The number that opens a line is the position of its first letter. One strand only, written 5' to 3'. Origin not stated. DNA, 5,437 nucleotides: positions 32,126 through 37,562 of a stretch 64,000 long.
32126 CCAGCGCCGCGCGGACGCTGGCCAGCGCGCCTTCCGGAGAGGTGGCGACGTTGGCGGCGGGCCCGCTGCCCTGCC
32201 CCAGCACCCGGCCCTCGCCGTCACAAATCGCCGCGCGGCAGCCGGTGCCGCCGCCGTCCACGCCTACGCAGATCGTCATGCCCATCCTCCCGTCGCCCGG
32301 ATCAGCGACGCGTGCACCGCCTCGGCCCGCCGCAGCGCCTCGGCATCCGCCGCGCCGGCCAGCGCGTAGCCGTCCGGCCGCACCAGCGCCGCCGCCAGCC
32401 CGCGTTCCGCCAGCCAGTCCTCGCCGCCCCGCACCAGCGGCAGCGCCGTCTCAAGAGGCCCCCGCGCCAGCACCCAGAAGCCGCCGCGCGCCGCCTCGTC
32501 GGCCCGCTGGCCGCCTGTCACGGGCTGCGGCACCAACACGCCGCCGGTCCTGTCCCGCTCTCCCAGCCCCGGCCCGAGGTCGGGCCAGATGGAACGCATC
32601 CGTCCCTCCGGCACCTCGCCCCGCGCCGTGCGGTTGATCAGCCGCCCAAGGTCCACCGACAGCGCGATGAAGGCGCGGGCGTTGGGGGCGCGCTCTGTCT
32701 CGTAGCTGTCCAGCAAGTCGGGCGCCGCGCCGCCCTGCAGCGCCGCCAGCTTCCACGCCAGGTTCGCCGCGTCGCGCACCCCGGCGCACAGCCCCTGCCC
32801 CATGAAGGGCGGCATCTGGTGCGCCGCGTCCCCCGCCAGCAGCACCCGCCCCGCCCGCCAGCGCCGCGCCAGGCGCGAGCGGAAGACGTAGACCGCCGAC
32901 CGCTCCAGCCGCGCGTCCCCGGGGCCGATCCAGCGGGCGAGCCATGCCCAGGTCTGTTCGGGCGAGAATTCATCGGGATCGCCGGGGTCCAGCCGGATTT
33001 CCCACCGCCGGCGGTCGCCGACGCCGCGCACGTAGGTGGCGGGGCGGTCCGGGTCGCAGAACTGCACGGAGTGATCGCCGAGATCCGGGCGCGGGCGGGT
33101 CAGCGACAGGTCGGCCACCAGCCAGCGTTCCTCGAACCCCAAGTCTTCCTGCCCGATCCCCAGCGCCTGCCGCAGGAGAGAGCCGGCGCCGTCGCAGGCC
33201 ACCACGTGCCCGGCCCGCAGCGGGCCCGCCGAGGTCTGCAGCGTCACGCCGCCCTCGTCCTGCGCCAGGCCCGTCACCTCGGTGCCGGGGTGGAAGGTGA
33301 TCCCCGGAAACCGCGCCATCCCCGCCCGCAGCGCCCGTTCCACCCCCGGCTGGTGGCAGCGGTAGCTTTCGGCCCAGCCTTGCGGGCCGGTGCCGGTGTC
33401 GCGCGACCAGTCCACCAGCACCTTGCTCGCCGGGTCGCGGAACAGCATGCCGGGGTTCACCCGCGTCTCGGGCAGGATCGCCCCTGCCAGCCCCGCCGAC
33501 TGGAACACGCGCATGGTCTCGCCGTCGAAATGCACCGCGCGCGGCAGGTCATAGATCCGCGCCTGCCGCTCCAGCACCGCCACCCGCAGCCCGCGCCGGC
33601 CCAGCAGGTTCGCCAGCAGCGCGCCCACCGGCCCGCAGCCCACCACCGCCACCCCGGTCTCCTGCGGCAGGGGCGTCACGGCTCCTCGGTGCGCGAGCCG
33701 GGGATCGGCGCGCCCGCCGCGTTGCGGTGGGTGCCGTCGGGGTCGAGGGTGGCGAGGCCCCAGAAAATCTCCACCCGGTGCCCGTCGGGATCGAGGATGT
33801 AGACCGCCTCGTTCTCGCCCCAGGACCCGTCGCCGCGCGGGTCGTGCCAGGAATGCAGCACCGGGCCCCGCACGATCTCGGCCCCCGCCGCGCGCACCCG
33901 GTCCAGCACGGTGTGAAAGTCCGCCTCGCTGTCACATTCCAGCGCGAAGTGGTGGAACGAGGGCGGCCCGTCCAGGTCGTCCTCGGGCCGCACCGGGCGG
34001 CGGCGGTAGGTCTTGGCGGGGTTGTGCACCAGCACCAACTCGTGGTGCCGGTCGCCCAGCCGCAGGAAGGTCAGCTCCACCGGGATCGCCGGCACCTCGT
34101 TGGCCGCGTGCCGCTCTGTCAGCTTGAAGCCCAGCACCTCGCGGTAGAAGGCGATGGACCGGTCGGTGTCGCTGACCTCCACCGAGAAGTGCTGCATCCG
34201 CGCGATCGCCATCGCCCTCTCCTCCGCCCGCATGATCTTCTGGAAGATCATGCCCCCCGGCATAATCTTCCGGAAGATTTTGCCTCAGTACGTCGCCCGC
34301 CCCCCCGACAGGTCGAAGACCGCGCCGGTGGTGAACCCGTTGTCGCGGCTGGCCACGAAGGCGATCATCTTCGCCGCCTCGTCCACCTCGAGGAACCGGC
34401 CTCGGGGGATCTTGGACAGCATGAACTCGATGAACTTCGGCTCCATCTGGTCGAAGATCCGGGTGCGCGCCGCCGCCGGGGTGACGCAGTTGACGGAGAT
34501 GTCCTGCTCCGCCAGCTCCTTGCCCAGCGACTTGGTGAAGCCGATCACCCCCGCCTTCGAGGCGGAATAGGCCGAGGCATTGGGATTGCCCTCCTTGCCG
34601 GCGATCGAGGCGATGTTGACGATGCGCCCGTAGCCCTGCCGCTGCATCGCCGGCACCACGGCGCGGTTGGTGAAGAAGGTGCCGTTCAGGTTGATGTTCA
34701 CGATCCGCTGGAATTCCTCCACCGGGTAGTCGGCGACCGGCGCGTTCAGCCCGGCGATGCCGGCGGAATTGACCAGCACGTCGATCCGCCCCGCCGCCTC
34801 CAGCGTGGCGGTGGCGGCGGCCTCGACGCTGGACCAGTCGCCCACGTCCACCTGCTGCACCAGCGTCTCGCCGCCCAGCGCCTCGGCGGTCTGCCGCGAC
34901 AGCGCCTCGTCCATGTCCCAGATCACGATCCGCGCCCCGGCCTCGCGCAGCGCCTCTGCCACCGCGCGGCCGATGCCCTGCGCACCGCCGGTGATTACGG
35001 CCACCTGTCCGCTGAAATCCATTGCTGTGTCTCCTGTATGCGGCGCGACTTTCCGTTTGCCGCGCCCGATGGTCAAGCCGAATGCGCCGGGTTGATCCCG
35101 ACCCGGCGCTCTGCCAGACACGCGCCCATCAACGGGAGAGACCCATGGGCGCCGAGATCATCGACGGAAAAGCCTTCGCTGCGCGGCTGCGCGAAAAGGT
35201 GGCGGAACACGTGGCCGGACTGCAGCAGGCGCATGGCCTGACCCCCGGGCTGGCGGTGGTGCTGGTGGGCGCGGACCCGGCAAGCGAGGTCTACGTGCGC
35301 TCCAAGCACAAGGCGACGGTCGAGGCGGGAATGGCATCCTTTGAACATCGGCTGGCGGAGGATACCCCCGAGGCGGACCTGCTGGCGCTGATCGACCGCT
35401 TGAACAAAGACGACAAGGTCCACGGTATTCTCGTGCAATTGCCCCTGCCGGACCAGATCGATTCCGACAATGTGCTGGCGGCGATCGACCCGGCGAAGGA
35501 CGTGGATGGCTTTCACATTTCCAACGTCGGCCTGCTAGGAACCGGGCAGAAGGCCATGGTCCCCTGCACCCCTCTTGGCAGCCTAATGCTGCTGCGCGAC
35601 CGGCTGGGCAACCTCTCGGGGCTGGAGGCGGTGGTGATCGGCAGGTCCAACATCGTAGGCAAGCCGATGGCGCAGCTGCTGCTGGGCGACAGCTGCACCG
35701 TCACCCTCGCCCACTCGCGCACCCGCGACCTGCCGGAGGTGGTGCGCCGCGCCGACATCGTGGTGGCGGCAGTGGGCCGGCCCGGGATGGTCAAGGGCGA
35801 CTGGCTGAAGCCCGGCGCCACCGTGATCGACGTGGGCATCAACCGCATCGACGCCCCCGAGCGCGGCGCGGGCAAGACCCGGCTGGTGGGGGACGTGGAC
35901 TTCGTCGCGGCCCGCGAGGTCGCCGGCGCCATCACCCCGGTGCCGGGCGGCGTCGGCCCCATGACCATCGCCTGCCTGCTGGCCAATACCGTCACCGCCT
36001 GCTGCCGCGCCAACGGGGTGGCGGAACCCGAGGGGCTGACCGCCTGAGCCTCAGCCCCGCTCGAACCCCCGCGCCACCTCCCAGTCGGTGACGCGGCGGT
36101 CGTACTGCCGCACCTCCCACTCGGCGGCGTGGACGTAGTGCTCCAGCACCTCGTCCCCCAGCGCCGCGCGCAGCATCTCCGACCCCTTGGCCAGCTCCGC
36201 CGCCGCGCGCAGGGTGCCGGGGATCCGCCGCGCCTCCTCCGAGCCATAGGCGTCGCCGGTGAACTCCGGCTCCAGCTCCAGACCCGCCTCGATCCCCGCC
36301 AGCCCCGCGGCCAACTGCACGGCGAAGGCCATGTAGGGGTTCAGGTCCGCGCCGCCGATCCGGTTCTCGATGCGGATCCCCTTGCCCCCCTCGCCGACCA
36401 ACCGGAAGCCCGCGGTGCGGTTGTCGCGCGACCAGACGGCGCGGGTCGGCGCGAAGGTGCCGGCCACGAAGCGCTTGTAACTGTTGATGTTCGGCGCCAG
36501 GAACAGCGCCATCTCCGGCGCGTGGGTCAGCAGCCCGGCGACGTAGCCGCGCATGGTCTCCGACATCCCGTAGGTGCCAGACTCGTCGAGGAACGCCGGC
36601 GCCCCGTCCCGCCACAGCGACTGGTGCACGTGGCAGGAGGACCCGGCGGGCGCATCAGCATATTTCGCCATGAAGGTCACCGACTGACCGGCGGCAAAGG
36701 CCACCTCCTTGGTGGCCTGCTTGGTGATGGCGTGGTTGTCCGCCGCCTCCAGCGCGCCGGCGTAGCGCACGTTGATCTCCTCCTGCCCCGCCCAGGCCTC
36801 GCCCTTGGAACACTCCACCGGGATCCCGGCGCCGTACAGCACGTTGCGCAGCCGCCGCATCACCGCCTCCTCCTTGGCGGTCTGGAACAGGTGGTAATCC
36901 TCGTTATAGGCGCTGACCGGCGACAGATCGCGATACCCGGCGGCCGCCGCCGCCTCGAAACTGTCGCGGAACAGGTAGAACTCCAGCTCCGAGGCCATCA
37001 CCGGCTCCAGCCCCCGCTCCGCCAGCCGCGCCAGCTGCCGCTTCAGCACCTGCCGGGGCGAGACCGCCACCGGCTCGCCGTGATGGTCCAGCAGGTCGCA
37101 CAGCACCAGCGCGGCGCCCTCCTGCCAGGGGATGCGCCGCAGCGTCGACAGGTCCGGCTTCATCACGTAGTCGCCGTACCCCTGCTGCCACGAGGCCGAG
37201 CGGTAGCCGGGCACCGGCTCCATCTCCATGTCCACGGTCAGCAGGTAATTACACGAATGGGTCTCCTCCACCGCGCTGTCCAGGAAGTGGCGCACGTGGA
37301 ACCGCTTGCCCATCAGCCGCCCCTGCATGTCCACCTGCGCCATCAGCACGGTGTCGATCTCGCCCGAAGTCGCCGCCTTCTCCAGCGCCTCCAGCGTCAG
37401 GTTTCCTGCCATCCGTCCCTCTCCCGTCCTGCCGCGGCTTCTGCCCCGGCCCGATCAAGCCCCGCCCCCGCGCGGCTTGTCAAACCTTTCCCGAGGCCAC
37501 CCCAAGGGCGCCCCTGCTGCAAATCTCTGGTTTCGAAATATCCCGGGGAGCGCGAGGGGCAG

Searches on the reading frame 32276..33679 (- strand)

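Call 97: search_protein_families(library=pfam, proteins=[window:32276-33679:-], max_evalue=0.00001)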
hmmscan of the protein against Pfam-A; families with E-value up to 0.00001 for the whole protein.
window:32276-33679:- (467 aa): 2 families
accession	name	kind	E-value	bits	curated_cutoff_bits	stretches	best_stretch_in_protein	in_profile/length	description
PF01494.25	FAD_binding_3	-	9.5e-62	209.7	22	1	7-338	1-346/349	FAD binding domain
PF01266.30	DAO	-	7.1e-06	26.2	27.9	0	10-41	2-33/353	FAD dependent oxidoreductase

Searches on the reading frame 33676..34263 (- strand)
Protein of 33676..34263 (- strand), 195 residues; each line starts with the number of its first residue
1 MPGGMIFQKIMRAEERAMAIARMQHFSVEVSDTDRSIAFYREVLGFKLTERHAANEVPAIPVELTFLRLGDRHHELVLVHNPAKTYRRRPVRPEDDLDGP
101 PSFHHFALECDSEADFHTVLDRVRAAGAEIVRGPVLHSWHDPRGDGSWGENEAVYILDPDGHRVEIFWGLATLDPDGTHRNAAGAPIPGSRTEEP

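Call 71: search_protein_families(library=pfam, proteins=[window:33676-34263:-], max_evalue=0.001)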
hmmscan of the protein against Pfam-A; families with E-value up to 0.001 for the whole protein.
window:33676-34263:- (195 aa): 5 families
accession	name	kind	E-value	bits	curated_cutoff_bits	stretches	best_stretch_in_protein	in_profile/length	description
PF00903.31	Glyoxalase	-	1.9e-22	80.3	20.6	1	22-166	1-121/121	Glyoxalase/Bleomycin resistance protein/Dioxygenase superfamily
PF13669.12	Glyoxalase_4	-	7.8e-08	33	27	1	24-133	1-96/109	Glyoxalase/Bleomycin resistance protein/Dioxygenase superfamily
PF22677.2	Ble-like_N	-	4.2e-06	26.9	24.5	1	24-50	3-29/41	Bleomycin resistance protein-like N-terminal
PF18029.7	Glyoxalase_6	-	7.1e-06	27.1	23.6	1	27-166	3-105/106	Glyoxalase-like domain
PF13468.12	Glyoxalase_3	-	8.8e-05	23.1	25.1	1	24-148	2-115/176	Glyoxalase-like domain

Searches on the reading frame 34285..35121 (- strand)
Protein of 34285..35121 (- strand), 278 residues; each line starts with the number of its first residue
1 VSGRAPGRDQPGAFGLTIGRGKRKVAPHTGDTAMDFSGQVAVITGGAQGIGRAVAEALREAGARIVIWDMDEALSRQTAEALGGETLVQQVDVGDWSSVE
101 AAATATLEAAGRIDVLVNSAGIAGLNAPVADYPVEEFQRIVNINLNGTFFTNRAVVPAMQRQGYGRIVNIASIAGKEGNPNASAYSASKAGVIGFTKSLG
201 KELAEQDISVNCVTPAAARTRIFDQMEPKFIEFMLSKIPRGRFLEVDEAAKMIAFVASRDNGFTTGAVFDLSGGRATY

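Call 98: search_protein_families(library=pfam, proteins=[window:34285-35121:-], max_evalue=0.00001)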
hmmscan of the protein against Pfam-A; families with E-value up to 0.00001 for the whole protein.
window:34285-35121:- (278 aa): 5 families
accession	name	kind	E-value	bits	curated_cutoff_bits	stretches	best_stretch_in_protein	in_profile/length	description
PF13561.12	adh_short_C2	-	2.8e-58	197.7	27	1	47-274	3-234/236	Enoyl-(Acyl carrier protein) reductase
PF00106.31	adh_short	-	7.7e-56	189.1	26.6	1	39-226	1-190/195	short chain dehydrogenase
PF08659.16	KR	-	2.7e-09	37.6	22.6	1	41-190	3-154/180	KR domain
PF23441.1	SDR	-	2.7e-06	27.4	27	1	40-224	9-200/258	SDR-like rossmann domain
PF01370.27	Epimerase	-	5.1e-06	26.5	20.9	1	42-240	2-195/240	NAD dependent epimerase/dehydratase family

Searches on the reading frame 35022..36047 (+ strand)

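Call 98: search_protein_families(library=pfam, proteins=[window:35022-36047:+], max_evalue=0.00001)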
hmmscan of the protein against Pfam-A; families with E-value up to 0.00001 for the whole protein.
window:35022-36047:+ (341 aa): 2 families
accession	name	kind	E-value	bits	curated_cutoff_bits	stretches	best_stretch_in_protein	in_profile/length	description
PF02882.25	THF_DHG_CYH_C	-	3.3e-64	215.5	27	1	166-329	2-158/160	Tetrahydrofolate dehydrogenase/cyclohydrolase, NAD(P)-binding domain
PF00763.28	THF_DHG_CYH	-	5.7e-42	143.1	32.8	1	47-162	1-115/115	Tetrahydrofolate dehydrogenase/cyclohydrolase, catalytic domain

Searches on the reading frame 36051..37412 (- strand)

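Call 98: search_protein_families(library=pfam, proteins=[window:36051-37412:-], max_evalue=0.00001)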
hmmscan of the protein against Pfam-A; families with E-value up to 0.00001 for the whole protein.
window:36051-37412:- (453 aa): 1 family
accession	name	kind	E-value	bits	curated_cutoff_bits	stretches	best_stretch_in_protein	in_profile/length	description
PF00120.29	Gln-synt_C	-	2.3e-99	333.2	24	1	117-447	2-342/344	Glutamine synthetase, catalytic domain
